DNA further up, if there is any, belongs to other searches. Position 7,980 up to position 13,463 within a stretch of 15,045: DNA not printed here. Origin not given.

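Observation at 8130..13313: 1727-aa gingipain-like C25 protease with an internally duplicated MAM-like pair and a dockerin tail instead of a T9SS C-terminal domain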

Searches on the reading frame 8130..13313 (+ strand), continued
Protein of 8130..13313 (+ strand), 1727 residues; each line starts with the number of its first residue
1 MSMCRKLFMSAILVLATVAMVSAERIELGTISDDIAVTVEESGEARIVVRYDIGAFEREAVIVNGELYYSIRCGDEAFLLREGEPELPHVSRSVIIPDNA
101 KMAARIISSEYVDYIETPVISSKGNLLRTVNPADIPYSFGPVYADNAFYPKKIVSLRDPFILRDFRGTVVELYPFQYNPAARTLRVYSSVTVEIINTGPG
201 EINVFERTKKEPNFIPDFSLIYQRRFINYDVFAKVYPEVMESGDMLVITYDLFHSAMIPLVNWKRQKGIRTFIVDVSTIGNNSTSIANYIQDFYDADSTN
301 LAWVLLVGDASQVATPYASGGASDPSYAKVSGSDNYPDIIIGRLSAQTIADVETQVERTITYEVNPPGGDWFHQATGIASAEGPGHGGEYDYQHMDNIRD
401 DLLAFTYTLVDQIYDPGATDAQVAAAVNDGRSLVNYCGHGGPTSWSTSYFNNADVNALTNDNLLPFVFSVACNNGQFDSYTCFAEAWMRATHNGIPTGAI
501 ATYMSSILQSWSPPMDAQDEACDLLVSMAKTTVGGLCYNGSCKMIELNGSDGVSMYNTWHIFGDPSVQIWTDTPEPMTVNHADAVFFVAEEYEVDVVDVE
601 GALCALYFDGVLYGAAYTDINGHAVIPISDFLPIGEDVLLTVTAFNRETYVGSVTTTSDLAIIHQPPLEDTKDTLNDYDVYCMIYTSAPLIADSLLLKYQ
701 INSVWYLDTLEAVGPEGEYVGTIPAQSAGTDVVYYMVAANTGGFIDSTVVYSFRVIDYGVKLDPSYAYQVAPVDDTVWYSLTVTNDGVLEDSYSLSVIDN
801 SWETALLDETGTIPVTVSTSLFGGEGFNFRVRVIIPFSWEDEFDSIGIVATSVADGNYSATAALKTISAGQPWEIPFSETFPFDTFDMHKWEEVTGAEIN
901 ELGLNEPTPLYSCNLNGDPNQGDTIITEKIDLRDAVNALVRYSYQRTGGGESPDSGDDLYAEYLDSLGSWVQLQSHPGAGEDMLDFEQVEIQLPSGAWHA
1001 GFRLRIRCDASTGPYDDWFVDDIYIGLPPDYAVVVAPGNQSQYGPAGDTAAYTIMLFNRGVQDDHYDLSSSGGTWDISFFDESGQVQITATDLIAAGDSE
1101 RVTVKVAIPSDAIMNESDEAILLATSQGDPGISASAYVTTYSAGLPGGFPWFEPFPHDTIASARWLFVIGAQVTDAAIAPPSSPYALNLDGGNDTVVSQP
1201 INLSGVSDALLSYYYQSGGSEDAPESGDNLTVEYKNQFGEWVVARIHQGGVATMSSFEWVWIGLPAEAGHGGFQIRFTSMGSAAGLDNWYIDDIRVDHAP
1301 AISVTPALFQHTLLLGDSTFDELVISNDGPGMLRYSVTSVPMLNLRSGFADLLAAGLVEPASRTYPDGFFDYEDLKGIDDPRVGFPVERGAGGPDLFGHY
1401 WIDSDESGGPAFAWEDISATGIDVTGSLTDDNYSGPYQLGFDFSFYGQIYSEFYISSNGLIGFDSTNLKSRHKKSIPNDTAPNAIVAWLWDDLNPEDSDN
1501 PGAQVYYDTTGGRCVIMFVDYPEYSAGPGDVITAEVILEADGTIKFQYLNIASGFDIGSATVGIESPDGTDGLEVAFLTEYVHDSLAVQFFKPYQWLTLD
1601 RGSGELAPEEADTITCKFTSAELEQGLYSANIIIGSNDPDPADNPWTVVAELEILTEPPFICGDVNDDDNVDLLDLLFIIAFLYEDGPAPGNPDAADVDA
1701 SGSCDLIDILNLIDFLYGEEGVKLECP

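Call 21: find_encoding_contigs(protein=P0001, flank=10000, max_places=3)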
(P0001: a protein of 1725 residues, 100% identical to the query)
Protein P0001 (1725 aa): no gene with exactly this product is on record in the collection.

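Call 22: find_encoding_contigs(protein=P0004, flank=10000, max_places=3)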
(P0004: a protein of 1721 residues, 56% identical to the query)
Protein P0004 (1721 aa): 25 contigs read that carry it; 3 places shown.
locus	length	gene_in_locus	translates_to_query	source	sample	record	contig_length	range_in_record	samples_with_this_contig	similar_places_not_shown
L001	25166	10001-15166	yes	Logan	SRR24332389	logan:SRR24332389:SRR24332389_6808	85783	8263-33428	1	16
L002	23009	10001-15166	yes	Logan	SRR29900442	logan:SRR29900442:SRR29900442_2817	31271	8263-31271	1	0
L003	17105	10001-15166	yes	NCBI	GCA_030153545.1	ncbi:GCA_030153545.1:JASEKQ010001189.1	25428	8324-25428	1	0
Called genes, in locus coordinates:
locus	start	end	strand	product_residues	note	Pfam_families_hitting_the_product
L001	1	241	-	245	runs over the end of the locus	PF04402:SIMPL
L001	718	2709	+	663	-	-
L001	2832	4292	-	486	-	-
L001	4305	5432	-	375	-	PF13421:Band_7_1, PF01145:Band_7, PF17032:Zn_ribbon_15 (faint), PF13248:Zn_ribbon_3 (faint), PF12773:DZR, PF10571:UPF0547 (weak), PF12773:DZR, PF13240:Zn_Ribbon_1 (weak), +1 more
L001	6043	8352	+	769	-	PF02412:TSP_3 (faint), PF00404:Dockerin_1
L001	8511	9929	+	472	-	PF03051:Peptidase_C1_2 (faint), PF00112:Peptidase_C1, PF05345:He_PIG (weak)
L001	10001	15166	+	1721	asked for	PF08126:Propeptide_C25, PF01364:Peptidase_C25, PF03785:Peptidase_C25_C, PF21471:Reelin_subrepeat-B (faint), PF00404:Dockerin_1 (weak)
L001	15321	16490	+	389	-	-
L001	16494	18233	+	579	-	PF01471:PG_binding_1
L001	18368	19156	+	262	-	PF13646:HEAT_2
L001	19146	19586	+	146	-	PF08786:DcrB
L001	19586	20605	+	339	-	-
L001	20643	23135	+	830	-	-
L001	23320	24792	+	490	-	PF02861:Clp_N, PF13191:AAA_16 (faint), PF05621:TniB (faint), PF23569:NBD_SMAX1 (weak), PF00004:AAA, PF17871:AAA_lid_9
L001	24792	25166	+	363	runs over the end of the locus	PF07724:AAA_2, PF07728:AAA_5, PF00004:AAA, PF10431:ClpB_D2-small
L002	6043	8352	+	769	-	PF02412:TSP_3 (faint), PF00404:Dockerin_1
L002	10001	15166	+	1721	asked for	PF08126:Propeptide_C25, PF01364:Peptidase_C25, PF03785:Peptidase_C25_C, PF21471:Reelin_subrepeat-B (faint), PF00404:Dockerin_1 (weak)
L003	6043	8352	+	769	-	PF02412:TSP_3 (faint), PF00404:Dockerin_1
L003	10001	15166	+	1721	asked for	PF08126:Propeptide_C25, PF01364:Peptidase_C25, PF03785:Peptidase_C25_C, PF21471:Reelin_subrepeat-B (faint), PF00404:Dockerin_1 (weak)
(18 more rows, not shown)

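Call 23: find_encoding_contigs(protein=P0002, flank=10000, max_places=2)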
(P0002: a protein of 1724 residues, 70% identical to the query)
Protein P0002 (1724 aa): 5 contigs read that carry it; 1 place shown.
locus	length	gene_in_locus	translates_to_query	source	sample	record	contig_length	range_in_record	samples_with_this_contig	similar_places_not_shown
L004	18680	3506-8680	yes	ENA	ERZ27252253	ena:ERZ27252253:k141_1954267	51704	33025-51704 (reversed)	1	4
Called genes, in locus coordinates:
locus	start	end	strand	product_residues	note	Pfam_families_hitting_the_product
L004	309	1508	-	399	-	-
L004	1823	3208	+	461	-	PF00112:Peptidase_C1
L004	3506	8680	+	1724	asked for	PF08126:Propeptide_C25, PF01364:Peptidase_C25, PF21471:Reelin_subrepeat-B (faint), PF00404:Dockerin_1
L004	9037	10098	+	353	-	PF05488:PAAR_motif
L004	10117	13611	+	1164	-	-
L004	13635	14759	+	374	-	PF13360:PQQ_2 (faint)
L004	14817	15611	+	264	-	-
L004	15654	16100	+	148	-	PF08786:DcrB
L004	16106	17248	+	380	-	-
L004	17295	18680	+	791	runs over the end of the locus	-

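Call 44: search_protein_families(library=pfam, proteins=[P0049, P0050, P0052, P0060, P0034, P0014], max_evalue=0.001)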
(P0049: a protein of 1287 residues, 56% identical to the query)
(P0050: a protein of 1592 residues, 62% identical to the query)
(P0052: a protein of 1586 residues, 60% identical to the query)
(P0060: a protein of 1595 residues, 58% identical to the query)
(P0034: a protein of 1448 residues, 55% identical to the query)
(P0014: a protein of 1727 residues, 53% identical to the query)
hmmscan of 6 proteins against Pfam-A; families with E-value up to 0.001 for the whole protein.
P0049 (1287 aa): 5 families
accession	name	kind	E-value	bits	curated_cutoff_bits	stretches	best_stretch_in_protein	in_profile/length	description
PF01364.23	Peptidase_C25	-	8.1e-60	203.5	23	1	237-558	1-373/374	Peptidase family C25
PF08126.16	Propeptide_C25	-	1.6e-29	102.9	22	1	28-188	10-172/205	Propeptide_C25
PF03785.20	Peptidase_C25_C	-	3.2e-09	37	25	1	564-645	1-79/79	Peptidase family C25, C terminal ig-like domain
PF06119.19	NIDO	-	1.9e-05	25.2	25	0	1015-1069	2-54/186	Nidogen-like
PF22544.2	HYDIN_VesB_CFA65-like_Ig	-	3.5e-05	24.4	25.5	0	1162-1211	51-97/100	HYDIN/CFA65/VesB-like, Ig-like domain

P0050 (1592 aa): 5 families
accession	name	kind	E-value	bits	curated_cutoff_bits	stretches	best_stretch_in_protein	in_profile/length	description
PF01364.23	Peptidase_C25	-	2.2e-55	188.9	23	1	242-565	1-373/374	Peptidase family C25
PF08126.16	Propeptide_C25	-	8.3e-28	97.3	22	1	38-230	17-200/205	Propeptide_C25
PF03785.20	Peptidase_C25_C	-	3.6e-10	40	25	1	571-652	1-79/79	Peptidase family C25, C terminal ig-like domain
PF06119.19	NIDO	-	6.1e-07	30.1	25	1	1322-1375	2-53/186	Nidogen-like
PF19190.6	BACON_2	-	0.0003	21.1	25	0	1465-1500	42-77/94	Viral BACON domain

P0052 (1586 aa): 9 families
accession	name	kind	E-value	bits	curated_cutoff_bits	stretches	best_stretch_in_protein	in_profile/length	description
PF01364.23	Peptidase_C25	-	4.9e-56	191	23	1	234-558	2-372/374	Peptidase family C25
PF08126.16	Propeptide_C25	-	1.2e-28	100.1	22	1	24-212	10-203/205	Propeptide_C25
PF00404.24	Dockerin_1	-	5.7e-12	46.1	22.9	1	1524-1577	2-56/57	Dockerin type I domain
PF03785.20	Peptidase_C25_C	-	7.8e-10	38.9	25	1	565-645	1-78/79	Peptidase family C25, C terminal ig-like domain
PF22544.2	HYDIN_VesB_CFA65-like_Ig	-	8.4e-09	36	25.5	0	1460-1512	46-95/100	HYDIN/CFA65/VesB-like, Ig-like domain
PF13004.13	BACON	-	1.1e-07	32.2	25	1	1457-1515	6-59/61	Putative binding domain, N-terminal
PF06119.19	NIDO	-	2.1e-06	28.3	25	1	1318-1387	2-69/186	Nidogen-like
PF19190.6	BACON_2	-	9.7e-06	25.9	25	0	1454-1516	36-91/94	Viral BACON domain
PF22076.2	Cep192_D6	-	7.8e-05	23.3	35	0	1443-1504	28-91/101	Cep192 domain 6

P0060 (1595 aa): 7 families
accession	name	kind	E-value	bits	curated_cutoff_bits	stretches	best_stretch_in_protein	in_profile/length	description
PF01364.23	Peptidase_C25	-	1.1e-57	196.5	23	1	238-563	1-372/374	Peptidase family C25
PF08126.16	Propeptide_C25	-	4.2e-33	114.6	22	1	29-219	10-205/205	Propeptide_C25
PF03785.20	Peptidase_C25_C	-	7.9e-15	54.9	25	1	570-650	1-78/79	Peptidase family C25, C terminal ig-like domain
PF00404.24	Dockerin_1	-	1.2e-09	38.7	22.9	1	1533-1585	2-55/57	Dockerin type I domain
PF06119.19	NIDO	-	2.5e-05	24.8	25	1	1327-1380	2-53/186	Nidogen-like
PF19190.6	BACON_2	-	6.9e-05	23.1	25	0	1468-1509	41-81/94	Viral BACON domain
PF13004.13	BACON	-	0.00011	22.5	25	1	1467-1513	7-49/61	Putative binding domain, N-terminal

P0034 (1448 aa): 4 families
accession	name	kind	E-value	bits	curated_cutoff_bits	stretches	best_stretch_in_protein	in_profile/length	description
PF01364.23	Peptidase_C25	-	7.8e-58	196.9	23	1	238-560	1-373/374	Peptidase family C25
PF08126.16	Propeptide_C25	-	2e-24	86.3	22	1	26-188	7-171/205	Propeptide_C25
PF03785.20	Peptidase_C25_C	-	2.4e-10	40.6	25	1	566-646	1-78/79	Peptidase family C25, C terminal ig-like domain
PF00404.24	Dockerin_1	-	5.9e-06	26.8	22.9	1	1383-1436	2-56/57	Dockerin type I domain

P0014 (1727 aa): 6 families
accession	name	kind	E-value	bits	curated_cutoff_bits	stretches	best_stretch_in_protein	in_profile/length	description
PF01364.23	Peptidase_C25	-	7.4e-55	187.1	23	1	242-565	1-373/374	Peptidase family C25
PF08126.16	Propeptide_C25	-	7.8e-33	113.8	22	1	33-215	9-189/205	Propeptide_C25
PF21471.3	Reelin_subrepeat-B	-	7.8e-11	42.3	27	1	1186-1292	22-126/127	Reelin subrepeat B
PF03785.20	Peptidase_C25_C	-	1.9e-10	40.9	25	1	571-651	1-78/79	Peptidase family C25, C terminal ig-like domain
PF00404.24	Dockerin_1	-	2.6e-08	34.4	22.9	1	1656-1709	2-56/57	Dockerin type I domain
PF11614.14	FixG_C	-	0.0002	22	25.6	0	1048-1123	34-103/119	IG-like fold at C-terminal of FixG, putative oxidoreductase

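Call 51: find_related_loci(query=window:8130-13313:+, collection=genome_contigs, flank=10000)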
Query window:8130-13313:+ (1727 aa) in genome_contigs; peptide patterns used: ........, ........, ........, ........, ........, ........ (x = any residue, [..] = any of these).
18 stretches matched a pattern; 6 encode a relative of the query (tblastn E <= 1e-3); 6 distinct loci.
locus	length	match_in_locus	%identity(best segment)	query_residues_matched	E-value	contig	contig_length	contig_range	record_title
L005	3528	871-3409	70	3-1717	0e+0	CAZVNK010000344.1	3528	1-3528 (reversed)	MAG TPA_asm: uncultured Ignavibacteriaceae bacterium isolate binchicken_co42_233 genome assembly, contig: NODE_56892_len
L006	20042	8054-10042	59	5-669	0e+0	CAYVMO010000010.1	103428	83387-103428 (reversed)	MAG TPA_asm: uncultured Ignavibacteriaceae bacterium isolate SRP323688_co1_43 genome assembly, contig: NODE_399_length_1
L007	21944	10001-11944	60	2-649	0e+0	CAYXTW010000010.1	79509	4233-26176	MAG TPA_asm: uncultured Ignavibacteriaceae bacterium isolate binchicken_co89_533 genome assembly, contig: NODE_317_lengt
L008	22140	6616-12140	39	5-651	1e-118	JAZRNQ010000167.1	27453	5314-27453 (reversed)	MAG: Bacteroidales bacterium isolate T1900045407_YK20190097.MAGScoT_cleanbin_000018 SGB_6995_k141_2195878, whole genome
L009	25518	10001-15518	37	3-651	3e-116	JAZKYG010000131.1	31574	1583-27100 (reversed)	MAG: Bacteroidales bacterium isolate T1900045104_TC20190098.MAGScoT_cleanbin_000022 SGB_4772_k141_45437, whole genome sh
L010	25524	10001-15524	35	3-663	3e-114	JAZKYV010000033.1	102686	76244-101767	MAG: Bacteroidales bacterium isolate T1900045097_TC20190091.MAGScoT_cleanbin_000007 SGB_4741_k141_2858496, whole genome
